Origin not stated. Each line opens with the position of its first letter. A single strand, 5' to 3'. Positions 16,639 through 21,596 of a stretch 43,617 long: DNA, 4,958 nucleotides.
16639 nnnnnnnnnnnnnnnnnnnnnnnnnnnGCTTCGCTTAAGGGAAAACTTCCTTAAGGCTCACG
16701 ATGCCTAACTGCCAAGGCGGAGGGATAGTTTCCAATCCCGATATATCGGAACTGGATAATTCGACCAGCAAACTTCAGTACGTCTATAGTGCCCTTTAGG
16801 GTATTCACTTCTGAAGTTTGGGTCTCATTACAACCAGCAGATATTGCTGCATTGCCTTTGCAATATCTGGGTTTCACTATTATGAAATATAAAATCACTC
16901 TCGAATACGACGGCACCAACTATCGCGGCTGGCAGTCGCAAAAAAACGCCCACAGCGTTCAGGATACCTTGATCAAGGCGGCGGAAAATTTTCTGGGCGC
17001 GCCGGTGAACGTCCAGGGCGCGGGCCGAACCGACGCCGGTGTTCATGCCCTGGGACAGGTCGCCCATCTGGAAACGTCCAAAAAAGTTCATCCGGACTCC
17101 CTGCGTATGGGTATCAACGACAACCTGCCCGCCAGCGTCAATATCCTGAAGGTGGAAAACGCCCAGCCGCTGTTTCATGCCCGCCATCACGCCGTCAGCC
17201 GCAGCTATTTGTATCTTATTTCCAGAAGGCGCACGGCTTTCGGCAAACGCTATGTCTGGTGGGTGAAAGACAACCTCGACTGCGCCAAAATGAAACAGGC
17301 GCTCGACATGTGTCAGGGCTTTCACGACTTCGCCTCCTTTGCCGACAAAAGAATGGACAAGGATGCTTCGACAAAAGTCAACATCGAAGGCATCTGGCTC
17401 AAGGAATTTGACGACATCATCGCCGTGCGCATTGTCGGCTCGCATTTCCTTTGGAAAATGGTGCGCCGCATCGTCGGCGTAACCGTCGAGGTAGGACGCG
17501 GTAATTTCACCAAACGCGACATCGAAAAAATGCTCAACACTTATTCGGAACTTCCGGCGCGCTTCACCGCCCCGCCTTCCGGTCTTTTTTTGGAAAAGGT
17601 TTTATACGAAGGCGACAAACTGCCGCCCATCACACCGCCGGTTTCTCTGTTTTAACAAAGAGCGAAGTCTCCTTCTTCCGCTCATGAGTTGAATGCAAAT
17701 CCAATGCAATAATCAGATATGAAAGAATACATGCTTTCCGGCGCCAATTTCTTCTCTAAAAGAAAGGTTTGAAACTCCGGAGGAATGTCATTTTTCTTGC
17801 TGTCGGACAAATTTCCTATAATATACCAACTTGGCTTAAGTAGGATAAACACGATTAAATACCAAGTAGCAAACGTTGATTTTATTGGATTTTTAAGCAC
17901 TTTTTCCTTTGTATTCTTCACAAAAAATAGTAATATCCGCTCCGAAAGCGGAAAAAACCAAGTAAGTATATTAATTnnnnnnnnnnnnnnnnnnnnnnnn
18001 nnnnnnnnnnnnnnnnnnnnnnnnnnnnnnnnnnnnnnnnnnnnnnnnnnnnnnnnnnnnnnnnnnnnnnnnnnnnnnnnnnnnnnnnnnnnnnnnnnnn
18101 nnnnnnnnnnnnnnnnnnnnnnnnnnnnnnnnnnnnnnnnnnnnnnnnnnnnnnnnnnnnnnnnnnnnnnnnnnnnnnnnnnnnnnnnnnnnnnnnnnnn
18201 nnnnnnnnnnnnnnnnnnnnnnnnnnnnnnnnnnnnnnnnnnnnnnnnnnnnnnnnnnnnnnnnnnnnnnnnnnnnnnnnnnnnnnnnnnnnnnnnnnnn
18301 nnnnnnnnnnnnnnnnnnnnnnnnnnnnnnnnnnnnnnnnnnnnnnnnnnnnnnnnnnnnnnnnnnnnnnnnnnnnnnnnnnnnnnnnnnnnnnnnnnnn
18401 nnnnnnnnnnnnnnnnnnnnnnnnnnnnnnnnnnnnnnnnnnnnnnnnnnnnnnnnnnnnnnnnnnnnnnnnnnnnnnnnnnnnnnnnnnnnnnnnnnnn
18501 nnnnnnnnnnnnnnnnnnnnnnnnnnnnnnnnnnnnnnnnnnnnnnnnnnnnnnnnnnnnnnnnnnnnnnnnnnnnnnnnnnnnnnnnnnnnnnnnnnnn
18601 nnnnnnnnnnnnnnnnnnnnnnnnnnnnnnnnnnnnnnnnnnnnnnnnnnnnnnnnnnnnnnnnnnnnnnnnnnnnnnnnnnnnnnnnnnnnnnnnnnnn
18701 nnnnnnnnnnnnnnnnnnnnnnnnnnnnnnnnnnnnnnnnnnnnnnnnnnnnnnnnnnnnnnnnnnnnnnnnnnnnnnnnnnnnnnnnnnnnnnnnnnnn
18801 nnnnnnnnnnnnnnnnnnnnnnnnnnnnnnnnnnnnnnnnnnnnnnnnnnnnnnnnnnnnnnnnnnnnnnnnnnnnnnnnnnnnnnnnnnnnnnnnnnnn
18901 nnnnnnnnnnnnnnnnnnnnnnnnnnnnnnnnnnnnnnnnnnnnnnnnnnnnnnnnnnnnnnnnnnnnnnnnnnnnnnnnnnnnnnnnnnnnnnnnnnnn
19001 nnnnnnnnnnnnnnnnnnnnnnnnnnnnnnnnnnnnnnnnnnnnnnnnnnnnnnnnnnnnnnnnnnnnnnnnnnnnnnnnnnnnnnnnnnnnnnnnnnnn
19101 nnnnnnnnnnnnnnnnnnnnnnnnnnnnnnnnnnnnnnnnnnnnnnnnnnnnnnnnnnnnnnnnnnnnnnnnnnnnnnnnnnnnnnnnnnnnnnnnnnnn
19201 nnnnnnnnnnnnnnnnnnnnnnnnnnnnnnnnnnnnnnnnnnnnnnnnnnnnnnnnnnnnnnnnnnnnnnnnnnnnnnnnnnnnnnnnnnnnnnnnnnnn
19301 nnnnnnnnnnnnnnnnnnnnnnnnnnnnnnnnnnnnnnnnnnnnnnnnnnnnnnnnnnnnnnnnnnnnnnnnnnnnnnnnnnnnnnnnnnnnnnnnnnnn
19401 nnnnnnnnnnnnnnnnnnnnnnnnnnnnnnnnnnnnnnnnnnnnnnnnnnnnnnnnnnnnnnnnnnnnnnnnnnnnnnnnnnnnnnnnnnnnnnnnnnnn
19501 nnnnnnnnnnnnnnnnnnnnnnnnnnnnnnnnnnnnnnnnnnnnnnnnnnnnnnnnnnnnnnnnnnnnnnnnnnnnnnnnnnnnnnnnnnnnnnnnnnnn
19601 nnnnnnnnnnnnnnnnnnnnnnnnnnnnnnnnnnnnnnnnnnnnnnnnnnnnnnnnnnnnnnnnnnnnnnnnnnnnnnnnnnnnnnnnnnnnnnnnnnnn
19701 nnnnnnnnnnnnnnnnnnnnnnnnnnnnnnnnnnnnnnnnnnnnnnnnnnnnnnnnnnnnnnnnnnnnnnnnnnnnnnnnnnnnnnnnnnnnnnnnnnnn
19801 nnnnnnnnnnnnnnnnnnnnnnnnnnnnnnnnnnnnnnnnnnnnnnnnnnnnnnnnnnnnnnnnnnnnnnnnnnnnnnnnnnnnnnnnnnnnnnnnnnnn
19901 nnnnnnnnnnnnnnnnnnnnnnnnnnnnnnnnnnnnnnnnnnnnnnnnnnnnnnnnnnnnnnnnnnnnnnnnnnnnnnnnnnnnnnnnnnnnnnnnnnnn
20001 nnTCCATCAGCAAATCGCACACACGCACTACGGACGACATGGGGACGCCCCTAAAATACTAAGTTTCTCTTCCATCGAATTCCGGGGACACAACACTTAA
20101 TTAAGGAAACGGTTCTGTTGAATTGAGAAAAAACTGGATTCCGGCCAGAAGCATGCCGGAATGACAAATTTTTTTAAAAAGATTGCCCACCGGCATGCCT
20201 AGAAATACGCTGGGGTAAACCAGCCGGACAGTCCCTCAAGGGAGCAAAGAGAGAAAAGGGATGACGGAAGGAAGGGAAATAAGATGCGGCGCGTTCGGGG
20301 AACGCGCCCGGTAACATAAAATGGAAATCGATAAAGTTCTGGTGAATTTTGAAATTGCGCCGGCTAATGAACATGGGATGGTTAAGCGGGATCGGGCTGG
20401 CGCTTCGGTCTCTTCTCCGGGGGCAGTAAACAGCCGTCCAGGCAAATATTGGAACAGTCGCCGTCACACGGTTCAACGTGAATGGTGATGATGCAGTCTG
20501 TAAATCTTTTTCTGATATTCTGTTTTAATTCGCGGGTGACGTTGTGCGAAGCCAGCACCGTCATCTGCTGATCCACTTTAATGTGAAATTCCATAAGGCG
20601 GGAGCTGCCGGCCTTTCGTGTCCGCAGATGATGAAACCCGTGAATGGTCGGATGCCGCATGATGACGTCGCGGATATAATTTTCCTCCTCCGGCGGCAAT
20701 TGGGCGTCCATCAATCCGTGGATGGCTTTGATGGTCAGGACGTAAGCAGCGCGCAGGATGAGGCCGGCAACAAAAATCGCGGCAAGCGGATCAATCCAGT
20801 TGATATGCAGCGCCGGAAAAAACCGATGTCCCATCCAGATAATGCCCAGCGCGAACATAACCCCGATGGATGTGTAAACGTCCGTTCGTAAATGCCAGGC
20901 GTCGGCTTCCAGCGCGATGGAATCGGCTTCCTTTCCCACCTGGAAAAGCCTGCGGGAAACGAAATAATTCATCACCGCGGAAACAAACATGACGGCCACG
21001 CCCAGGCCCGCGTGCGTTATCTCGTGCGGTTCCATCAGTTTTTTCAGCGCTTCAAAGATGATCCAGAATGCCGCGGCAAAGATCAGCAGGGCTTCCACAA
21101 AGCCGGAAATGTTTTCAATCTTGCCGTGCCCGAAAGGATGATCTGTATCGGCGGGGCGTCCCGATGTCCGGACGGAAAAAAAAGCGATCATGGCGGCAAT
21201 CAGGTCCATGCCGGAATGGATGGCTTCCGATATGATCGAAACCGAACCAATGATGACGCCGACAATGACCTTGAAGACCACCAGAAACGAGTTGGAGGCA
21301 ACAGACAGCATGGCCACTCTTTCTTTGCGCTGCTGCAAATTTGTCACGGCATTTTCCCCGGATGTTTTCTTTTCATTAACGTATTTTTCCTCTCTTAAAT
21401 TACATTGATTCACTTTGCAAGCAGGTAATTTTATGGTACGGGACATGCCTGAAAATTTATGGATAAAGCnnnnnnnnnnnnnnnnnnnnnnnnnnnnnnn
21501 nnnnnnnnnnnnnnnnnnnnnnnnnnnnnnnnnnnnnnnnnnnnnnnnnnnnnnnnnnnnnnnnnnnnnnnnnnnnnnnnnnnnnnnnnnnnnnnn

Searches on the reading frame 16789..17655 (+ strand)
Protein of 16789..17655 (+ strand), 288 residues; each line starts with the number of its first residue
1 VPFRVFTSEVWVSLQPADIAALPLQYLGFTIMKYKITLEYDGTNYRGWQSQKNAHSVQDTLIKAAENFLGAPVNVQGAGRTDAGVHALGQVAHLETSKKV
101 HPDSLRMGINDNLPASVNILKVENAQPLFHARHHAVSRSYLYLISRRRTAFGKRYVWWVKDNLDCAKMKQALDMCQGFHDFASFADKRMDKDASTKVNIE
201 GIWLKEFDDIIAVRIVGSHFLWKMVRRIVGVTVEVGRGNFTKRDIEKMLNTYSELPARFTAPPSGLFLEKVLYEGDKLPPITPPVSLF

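Call 52: search_protein_families(library=pfam, proteins=[window:16789-17655:+], max_evalue=0.0001)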
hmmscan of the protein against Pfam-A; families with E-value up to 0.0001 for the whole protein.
window:16789-17655:+ (288 aa): 1 family
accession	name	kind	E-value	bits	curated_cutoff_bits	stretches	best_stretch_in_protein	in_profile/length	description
PF01416.25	PseudoU_synth_1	-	2.8e-30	105.4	23.3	2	176-274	6-108/108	tRNA pseudouridine synthase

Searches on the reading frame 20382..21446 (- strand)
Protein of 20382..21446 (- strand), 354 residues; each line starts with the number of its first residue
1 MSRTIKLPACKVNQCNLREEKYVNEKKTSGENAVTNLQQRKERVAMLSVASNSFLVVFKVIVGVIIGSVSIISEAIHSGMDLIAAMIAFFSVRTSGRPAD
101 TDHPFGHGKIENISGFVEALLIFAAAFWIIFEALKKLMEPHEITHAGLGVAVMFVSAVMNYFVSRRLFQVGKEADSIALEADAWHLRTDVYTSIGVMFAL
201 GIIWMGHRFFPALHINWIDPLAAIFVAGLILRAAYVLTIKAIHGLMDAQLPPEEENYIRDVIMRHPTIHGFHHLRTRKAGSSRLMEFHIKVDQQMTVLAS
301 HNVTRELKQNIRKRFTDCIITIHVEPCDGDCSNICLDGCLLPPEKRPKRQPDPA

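Call 52: search_protein_families(library=pfam, proteins=[window:20382-21446:-], max_evalue=0.0001)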
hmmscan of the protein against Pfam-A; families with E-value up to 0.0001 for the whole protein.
window:20382-21446:- (354 aa): 2 families
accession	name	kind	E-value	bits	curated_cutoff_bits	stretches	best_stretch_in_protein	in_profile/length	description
PF01545.26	Cation_efflux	-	2.8e-49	168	26.6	1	46-246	2-198/198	Cation efflux family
PF16916.11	ZT_dimer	-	5.3e-23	81.3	26.7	1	250-327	1-78/78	Dimerisation domain of Zinc Transporter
